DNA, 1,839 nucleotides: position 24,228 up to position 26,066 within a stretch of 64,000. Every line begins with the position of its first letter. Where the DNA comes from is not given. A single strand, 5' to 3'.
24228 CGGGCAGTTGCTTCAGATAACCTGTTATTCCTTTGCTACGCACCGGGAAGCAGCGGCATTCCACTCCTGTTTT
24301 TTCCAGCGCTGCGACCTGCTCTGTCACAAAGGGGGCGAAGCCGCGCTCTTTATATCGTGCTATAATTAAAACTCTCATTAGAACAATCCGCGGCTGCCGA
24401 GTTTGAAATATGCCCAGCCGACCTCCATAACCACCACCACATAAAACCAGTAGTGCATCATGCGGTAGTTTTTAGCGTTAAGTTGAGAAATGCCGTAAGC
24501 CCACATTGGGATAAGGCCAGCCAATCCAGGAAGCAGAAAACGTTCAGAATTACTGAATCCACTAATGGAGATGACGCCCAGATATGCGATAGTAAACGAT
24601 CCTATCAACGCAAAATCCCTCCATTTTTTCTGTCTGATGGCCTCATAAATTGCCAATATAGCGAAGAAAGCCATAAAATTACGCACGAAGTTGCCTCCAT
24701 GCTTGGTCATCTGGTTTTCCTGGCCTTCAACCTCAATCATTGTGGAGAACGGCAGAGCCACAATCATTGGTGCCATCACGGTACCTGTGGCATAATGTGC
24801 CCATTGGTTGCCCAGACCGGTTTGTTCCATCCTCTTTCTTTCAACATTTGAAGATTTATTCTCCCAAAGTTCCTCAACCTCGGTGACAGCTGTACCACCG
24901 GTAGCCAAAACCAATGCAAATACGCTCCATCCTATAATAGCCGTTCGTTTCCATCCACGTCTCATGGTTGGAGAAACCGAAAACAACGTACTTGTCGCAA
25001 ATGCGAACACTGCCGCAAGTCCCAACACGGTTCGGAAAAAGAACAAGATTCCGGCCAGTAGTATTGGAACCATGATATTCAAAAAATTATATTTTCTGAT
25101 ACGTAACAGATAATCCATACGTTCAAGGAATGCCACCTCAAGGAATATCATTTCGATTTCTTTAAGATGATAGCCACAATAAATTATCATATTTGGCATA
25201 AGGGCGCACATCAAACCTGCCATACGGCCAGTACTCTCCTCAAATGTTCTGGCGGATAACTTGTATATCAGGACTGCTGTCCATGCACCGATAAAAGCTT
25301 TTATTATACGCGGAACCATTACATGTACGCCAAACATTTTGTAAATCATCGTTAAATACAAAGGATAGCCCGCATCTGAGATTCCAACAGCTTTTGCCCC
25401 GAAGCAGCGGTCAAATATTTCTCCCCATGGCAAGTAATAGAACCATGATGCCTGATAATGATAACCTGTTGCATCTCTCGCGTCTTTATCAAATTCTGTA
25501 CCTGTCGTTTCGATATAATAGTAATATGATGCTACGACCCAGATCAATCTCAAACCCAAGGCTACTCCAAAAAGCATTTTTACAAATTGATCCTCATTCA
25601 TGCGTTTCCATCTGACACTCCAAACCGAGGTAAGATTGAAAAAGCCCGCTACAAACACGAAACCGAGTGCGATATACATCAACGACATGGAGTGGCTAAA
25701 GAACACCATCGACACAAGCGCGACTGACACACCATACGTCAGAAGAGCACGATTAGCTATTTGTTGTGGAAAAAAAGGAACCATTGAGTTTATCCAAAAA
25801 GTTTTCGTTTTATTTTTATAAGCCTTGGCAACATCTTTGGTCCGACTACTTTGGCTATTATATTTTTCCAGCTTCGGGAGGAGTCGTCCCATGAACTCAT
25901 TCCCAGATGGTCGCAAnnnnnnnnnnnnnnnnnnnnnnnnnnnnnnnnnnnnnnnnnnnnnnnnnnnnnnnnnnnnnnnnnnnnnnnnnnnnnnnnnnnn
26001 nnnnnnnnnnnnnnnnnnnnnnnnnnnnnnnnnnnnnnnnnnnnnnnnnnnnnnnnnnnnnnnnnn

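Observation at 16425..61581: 45-kb, 44-gene, single-strand UpxY-led glycan locus combining ABC-exporter, Wzc/Wza and periplasmic GT-C machinery, with no Wzx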

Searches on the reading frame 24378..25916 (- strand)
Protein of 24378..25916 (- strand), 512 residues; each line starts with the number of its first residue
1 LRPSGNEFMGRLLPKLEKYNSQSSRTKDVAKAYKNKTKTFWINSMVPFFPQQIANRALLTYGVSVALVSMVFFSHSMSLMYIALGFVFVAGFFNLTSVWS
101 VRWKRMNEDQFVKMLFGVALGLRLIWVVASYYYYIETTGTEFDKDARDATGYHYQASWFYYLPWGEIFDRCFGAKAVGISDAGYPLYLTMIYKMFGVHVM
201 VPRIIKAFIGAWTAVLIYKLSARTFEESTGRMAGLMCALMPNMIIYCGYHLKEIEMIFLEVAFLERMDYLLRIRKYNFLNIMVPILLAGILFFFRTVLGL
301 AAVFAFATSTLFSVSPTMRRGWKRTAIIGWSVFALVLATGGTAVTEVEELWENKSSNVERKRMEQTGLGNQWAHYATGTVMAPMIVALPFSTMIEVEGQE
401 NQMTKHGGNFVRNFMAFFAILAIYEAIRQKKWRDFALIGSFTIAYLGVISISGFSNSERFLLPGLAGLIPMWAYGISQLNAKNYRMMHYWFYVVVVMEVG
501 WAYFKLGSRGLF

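Call 6: search_protein_families(library=pfam, proteins=[window:24378-25916:-])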
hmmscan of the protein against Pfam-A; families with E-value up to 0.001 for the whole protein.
window:24378-25916:- (512 aa): 0 families

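Call 9: search_protein_families(library=ncbifam, max_evalue=0.1, proteins=[window:24378-25916:-])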
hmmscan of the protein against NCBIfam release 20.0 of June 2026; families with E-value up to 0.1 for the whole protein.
window:24378-25916:- (512 aa): 0 families

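Call 10: search_protein_families(library=pfam, max_evalue=10, proteins=[window:24378-25916:-])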
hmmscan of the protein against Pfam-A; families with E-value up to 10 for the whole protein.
window:24378-25916:- (512 aa): 1 family
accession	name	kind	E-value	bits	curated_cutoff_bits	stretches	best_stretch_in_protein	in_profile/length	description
PF13231.12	PMT_2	-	4.6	7.9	26.1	1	187-337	9-153/160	Dolichyl-phosphate-mannose-protein mannosyltransferase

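Call 13: find_homologous_proteins(query=window:24378-25916:-)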
Query window:24378-25916:- (512 aa): 2212 proteins with E <= 0.001 among 8000 candidates; the best 120 are listed.
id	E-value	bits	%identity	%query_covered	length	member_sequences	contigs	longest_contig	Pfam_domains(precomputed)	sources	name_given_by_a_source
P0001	0.0e+0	1034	97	91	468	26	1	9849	-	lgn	-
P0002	7.9e-281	950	88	91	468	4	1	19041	-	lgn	-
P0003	1.2e-264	897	85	91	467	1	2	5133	-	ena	-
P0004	2.8e-242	823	77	91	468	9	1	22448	-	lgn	-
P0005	3.0e-231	787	74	91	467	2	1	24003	PF13231.13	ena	-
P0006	3.9e-231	786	75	91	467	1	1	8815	-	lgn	-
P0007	1.3e-229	781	75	91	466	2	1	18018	-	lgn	-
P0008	1.5e-219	748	70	91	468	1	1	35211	-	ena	-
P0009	4.3e-215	733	68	91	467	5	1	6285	-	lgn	-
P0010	2.9e-214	731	68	91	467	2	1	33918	-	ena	-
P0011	7.5e-211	719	66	91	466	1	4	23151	-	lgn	-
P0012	7.7e-211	719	67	91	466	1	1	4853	-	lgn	-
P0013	2.6e-210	718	67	91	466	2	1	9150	-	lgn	-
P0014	8.4e-208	709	66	91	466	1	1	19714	-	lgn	-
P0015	1.9e-207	708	66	91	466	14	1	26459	-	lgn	-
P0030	9.3e-197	673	64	91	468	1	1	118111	-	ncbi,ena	-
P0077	7.1e-191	653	62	91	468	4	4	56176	-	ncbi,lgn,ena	-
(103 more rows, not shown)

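Call 14: find_encoding_contigs(protein=P0030, flank=10000, max_places=2)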
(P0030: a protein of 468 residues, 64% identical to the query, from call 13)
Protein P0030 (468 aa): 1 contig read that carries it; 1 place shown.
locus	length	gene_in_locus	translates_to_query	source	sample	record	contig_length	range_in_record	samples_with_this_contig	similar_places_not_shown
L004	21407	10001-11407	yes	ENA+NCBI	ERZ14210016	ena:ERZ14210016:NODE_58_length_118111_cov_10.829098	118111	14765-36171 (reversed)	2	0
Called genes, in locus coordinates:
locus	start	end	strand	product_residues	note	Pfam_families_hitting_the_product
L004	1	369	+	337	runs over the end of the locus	PF00535:Glycos_transf_2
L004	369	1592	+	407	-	PF01593:Amino_oxidase, PF13450:NAD_binding_8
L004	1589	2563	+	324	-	PF00535:Glycos_transf_2, PF10111:Glyco_tranf_2_2, PF13641:Glyco_tranf_2_3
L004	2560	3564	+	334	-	PF00535:Glycos_transf_2, PF10111:Glyco_tranf_2_2 (weak), PF13641:Glyco_tranf_2_3 (weak)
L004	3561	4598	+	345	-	PF00535:Glycos_transf_2, PF10111:Glyco_tranf_2_2 (weak)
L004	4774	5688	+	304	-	PF01757:Acyl_transf_3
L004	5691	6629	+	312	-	PF00535:Glycos_transf_2, PF10111:Glyco_tranf_2_2, PF13641:Glyco_tranf_2_3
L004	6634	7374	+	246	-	PF01522:Polysacc_deac_1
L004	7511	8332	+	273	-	PF00535:Glycos_transf_2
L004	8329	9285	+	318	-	PF00535:Glycos_transf_2, PF10111:Glyco_tranf_2_2, PF13641:Glyco_tranf_2_3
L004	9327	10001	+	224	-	PF04488:Gly_transf_sug, PF05704:Caps_synth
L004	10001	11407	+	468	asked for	-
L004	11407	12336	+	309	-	PF13439:Glyco_transf_4, PF13579:Glyco_trans_4_4, PF13477:Glyco_trans_4_2 (weak), PF13692:Glyco_trans_1_4, PF00534:Glycos_transf_1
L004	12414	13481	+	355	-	PF02786:CPSase_L_D2 (faint), PF15632:ATPgrasp_Ter (weak)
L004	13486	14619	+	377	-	PF01041:DegT_DnrJ_EryC1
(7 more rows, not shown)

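Call 15: find_encoding_contigs(protein=P0077, flank=10000, max_places=2)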
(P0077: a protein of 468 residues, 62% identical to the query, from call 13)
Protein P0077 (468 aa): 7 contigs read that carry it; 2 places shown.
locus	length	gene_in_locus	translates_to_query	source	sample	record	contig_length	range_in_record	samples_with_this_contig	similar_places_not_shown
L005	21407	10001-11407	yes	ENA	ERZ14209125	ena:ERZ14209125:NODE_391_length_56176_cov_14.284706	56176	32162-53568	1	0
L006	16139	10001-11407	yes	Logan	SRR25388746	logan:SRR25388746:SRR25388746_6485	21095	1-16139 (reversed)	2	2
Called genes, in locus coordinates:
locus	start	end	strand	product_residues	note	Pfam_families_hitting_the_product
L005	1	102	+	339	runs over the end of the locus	PF00535:Glycos_transf_2, PF10111:Glyco_tranf_2_2, PF13641:Glyco_tranf_2_3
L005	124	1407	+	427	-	PF00005:ABC_tran, PF13304:AAA_21 (faint), PF14524:Wzt_C (faint)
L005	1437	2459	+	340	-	PF00535:Glycos_transf_2, PF10111:Glyco_tranf_2_2 (weak), PF13641:Glyco_tranf_2_3 (weak)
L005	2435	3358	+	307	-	PF00535:Glycos_transf_2, PF13641:Glyco_tranf_2_3 (weak)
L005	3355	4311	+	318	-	PF14305:ATPgrasp_TupA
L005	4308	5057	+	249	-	PF01522:Polysacc_deac_1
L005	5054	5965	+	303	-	PF03071:GNT-I (weak)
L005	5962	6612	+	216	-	PF25084:LbH_EIF2B (faint), PF25087:GMPPB_C (faint), PF00132:Hexapep, PF14602:Hexapep_2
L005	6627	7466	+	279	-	PF00535:Glycos_transf_2, PF10111:Glyco_tranf_2_2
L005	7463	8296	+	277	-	PF00106:adh_short, PF08659:KR (weak), PF13561:adh_short_C2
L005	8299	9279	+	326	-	PF00535:Glycos_transf_2, PF10111:Glyco_tranf_2_2, PF13641:Glyco_tranf_2_3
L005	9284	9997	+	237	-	PF05704:Caps_synth (weak), PF12919:TcdA_TcdB (faint), PF04488:Gly_transf_sug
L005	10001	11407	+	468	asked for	-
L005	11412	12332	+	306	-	PF13439:Glyco_transf_4, PF13579:Glyco_trans_4_4, PF13477:Glyco_trans_4_2, PF13692:Glyco_trans_1_4, PF00534:Glycos_transf_1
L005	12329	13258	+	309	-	PF13480:Acetyltransf_6, PF02388:FemAB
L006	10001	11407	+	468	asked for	-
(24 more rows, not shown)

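Call 25: find_related_loci(query=A1, collection=genome_contigs, flank=10000)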
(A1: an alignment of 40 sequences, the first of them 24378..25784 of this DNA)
Query A1 (468 aa) in genome_contigs; peptide patterns used: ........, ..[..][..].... (x = any residue, [..] = any of these).
61 stretches matched a pattern; 34 encode a relative of the query (tblastn E <= 1e-3); 34 distinct loci.
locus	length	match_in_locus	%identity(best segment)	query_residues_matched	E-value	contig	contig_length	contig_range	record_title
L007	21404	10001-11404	64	1-468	0e+0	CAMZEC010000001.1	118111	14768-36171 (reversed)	MAG TPA_asm: uncultured Bacteroidales bacterium isolate SRR10912533_bin.56_metaWRAP_v1.3_MAG genome assembly, contig: ER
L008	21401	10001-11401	59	1-468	0e+0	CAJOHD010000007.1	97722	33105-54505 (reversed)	uncultured Bacteroidales bacterium isolate Red_deer_4_mag_10 genome assembly, contig: scaffold_169, whole genome shotgun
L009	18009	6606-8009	59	1-468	0e+0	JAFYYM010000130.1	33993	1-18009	MAG: Bacteroidales bacterium isolate RGIG7537 Water_buffalos_Omasum-1__c606667, whole genome shotgun sequence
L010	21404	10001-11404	59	1-468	0e+0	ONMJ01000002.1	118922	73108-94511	uncultured Bacteroidales bacterium isolate RUG436 genome assembly, contig: scaffold_54, whole genome shotgun sequence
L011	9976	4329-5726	58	1-468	0e+0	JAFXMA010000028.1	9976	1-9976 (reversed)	MAG: Bacteroidales bacterium isolate RGIG6537 Sheep_Reticulum-3__c162940, whole genome shotgun sequence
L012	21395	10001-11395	57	1-467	6e-179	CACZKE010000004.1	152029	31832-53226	MAG: uncultured Bacteroidia bacterium isolate RUG12703 genome assembly, contig: RUG12703_asm_4, whole genome shotgun seq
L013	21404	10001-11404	57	1-468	9e-178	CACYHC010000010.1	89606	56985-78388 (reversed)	MAG: uncultured Bacteroidia bacterium isolate RUG11938 genome assembly, contig: RUG11938_asm_10, whole genome shotgun se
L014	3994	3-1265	62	47-468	0e+0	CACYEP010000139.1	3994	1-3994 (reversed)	MAG: uncultured Erysipelotrichaceae bacterium isolate RUG11872 genome assembly, contig: RUG11872_asm_139, whole genome s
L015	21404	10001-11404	56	1-468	1e-171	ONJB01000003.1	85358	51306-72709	uncultured Bacteroidales bacterium isolate RUG352 genome assembly, contig: scaffold_61, whole genome shotgun sequence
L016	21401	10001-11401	55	1-468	1e-169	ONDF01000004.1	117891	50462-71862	uncultured Bacteroidales bacterium isolate RUG193 genome assembly, contig: scaffold_56, whole genome shotgun sequence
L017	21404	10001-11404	56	1-468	2e-167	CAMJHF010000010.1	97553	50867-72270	MAG: uncultured Bacteroidales bacterium isolate SRR12081294_bin.16_metaWRAP_v1.3_MAG genome assembly, contig: ERZ1228976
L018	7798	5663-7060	54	1-467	4e-165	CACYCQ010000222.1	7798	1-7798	MAG: uncultured Clostridiales bacterium isolate RUG11819 genome assembly, contig: RUG11819_asm_222, whole genome shotgun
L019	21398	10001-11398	54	1-468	1e-163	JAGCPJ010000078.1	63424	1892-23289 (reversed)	MAG: Bacteroidales bacterium isolate RGIG10001 Yak_Reticulum-4__c941458, whole genome shotgun sequence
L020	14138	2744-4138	53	1-467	8e-163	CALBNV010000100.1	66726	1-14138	MAG TPA_asm: uncultured Bacteroidales bacterium isolate SRR6425756_bin.24_CONCOCT_v1.1_MAG genome assembly, contig: ERZ1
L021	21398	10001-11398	53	1-468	1e-161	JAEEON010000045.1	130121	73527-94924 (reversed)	MAG: Bacteroidales bacterium isolate Tb.RUG.288 NODE_3962935_length_130121_cov_2.629852, whole genome shotgun sequence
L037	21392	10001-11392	47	1-467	5e-130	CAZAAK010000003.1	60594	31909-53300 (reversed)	MAG TPA_asm: uncultured Bacteroidaceae bacterium isolate binchicken_co354_311 genome assembly, contig: NODE_299_length_6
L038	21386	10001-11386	44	1-465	3e-129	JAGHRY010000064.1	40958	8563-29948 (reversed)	MAG: Candidatus Colimorpha merdihippi isolate E1_90 c_000000628122, whole genome shotgun sequence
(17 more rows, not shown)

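Call 30: predict_structure(alignment_id=A1)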
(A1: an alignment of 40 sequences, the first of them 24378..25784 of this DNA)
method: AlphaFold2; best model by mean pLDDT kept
length: 468 residues; sequences in the alignment: 40
mean_pLDDT: 77.2   pTM: 0.82
mean pLDDT of the five models: 77.2, 76.0, 75.5, 74.4, 69.3
residues with pLDDT >= 90: 142; 70-90: 193; 50-70: 81; < 50: 52
segments of 3 or more residues with pLDDT < 50: 203-205, 294-318, 324-326, 328-339, 409-413
pLDDT, mean of each block of 10 residues (from residue 1): 88 93 88 86 91 93 95 94 88 81 75 92 85 70 92 91 93 94 94 81 59 90 82 74 82 77 74 54 58 46 41 46 48 40 63 69 80 90 81 83 60 54 89 90 88 82 63
secondary structure, 60 per line:
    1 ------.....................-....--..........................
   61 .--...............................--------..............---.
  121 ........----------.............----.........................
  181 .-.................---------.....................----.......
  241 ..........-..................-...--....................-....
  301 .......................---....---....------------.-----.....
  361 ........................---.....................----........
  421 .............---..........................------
elements in order: H7-27 H35-61 H64-94 H103-116 H120-128 H139-151 H156-181 H183-199 H209-229 H234-250 H252-269 H276-295 H297-323 H327-330 H334-337 H356-384 H388-408 H413-433 H437-462

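Call 36: fold_search(model_id=the predicted structure, library=pdb)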
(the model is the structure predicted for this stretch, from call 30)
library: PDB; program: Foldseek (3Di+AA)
matches with E <= 10: 285; with E <= 0.001: 0
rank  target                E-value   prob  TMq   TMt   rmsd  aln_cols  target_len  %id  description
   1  9n9j_I                1.3e-03  1.00  0.44  0.31  16.4       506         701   11  Structure of a GRP94 folding intermediate engaged with a CCDC134- and FKBP11-bound secretory translocon (released 2025-11-19)
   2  3waj                  1.3e-03  1.00  0.42  0.26  16.9       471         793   10  Crystal structure of the Archaeoglobus fulgidus oligosaccharyltransferase (O29867_ARCFU) complex with Zn and sulfate (released 2013-10-30)
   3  8b6l_I                2.9e-03  1.00  0.44  0.32  15.7       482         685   11  Subtomogram average of the human Sec61-TRAP-OSTA-translocon (released 2022-12-07)
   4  3rce_A                3.1e-03  1.00  0.39  0.29  14.3       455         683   11  Bacterial oligosaccharyltransferase PglB (released 2011-06-15)
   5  6gxc_A                4.6e-03  1.00  0.40  0.28  12.7       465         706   11  Bacterial oligosaccharyltransferase PglB in complex with an inhibitory peptide and a reactive lipid-linked oligosaccha (released 2018-11-14)
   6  7e9s_A                5.2e-03  1.00  0.42  0.25  16.1       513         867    9  Archaeal oligosaccharyltransferase AglB from Archaeoglobus fulgidus in complex with an inhibitory peptide and a dolich (released 2021-09-08)
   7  5gmy_A                7.8e-03  1.00  0.43  0.26  16.2       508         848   11  Crystal structure of the Archaeoglobus fulgidus oligosaccharyltransferase (O29867_ARCFU) tethered with an acceptor pep (released 2017-02-01)
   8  8pn9_A                1.5e-02  1.00  0.39  0.29  15.4       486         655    9  Structure of human oligosaccharyltransferase OST-A complex bound to NGI-1 (released 2024-05-08)
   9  8age_A                1.7e-02  1.00  0.46  0.35  14.5       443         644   11  Structure of yeast oligosaccharylransferase complex with acceptor peptide bound (released 2022-12-07)
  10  3wak                  1.8e-02  1.00  0.43  0.26  16.6       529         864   11  Crystal structure of the Archaeoglobus fulgidus oligosaccharyltransferase (O29867_ARCFU) in the apo form (released 2013-10-30)
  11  7oci_F                4.8e-02  1.00  0.45  0.35  13.6       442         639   13  Cryo-EM structure of yeast Ost6p containing oligosaccharyltransferase complex (released 2022-02-16)
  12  6s7t_A                5.6e-02  1.00  0.45  0.32  17.5       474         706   10  Cryo-EM structure of human oligosaccharyltransferase complex OST-B (released 2019-12-18)
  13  6ezn_F                7.4e-02  0.99  0.42  0.32  15.2       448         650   12  Cryo-EM structure of the yeast oligosaccharyltransferase (OST) complex (released 2018-01-17)
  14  7zli_A                8.7e-02  1.00  0.43  0.33  13.7       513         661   10  Cryo-EM structure of C-mannosyltransferase CeDPY19, in complex with Dol25-P-Man and bound to CMT2-Fab and anti-Fab nan (released 2023-01-11)
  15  7zlg_A                9.1e-02  1.00  0.43  0.32  13.5       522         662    9  Cryo-EM structure of C-mannosyltransferase CeDPY19, in complex with acceptor peptide and bound to CMT2-Fab and anti-Fa (released 2023-01-11)
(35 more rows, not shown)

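Call 44: search_solved_structures(query=A1, max_evalue=10)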
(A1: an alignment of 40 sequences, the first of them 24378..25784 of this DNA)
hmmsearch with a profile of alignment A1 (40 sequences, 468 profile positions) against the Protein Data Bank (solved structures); distinct sequences matched with E-value up to 10: 0.
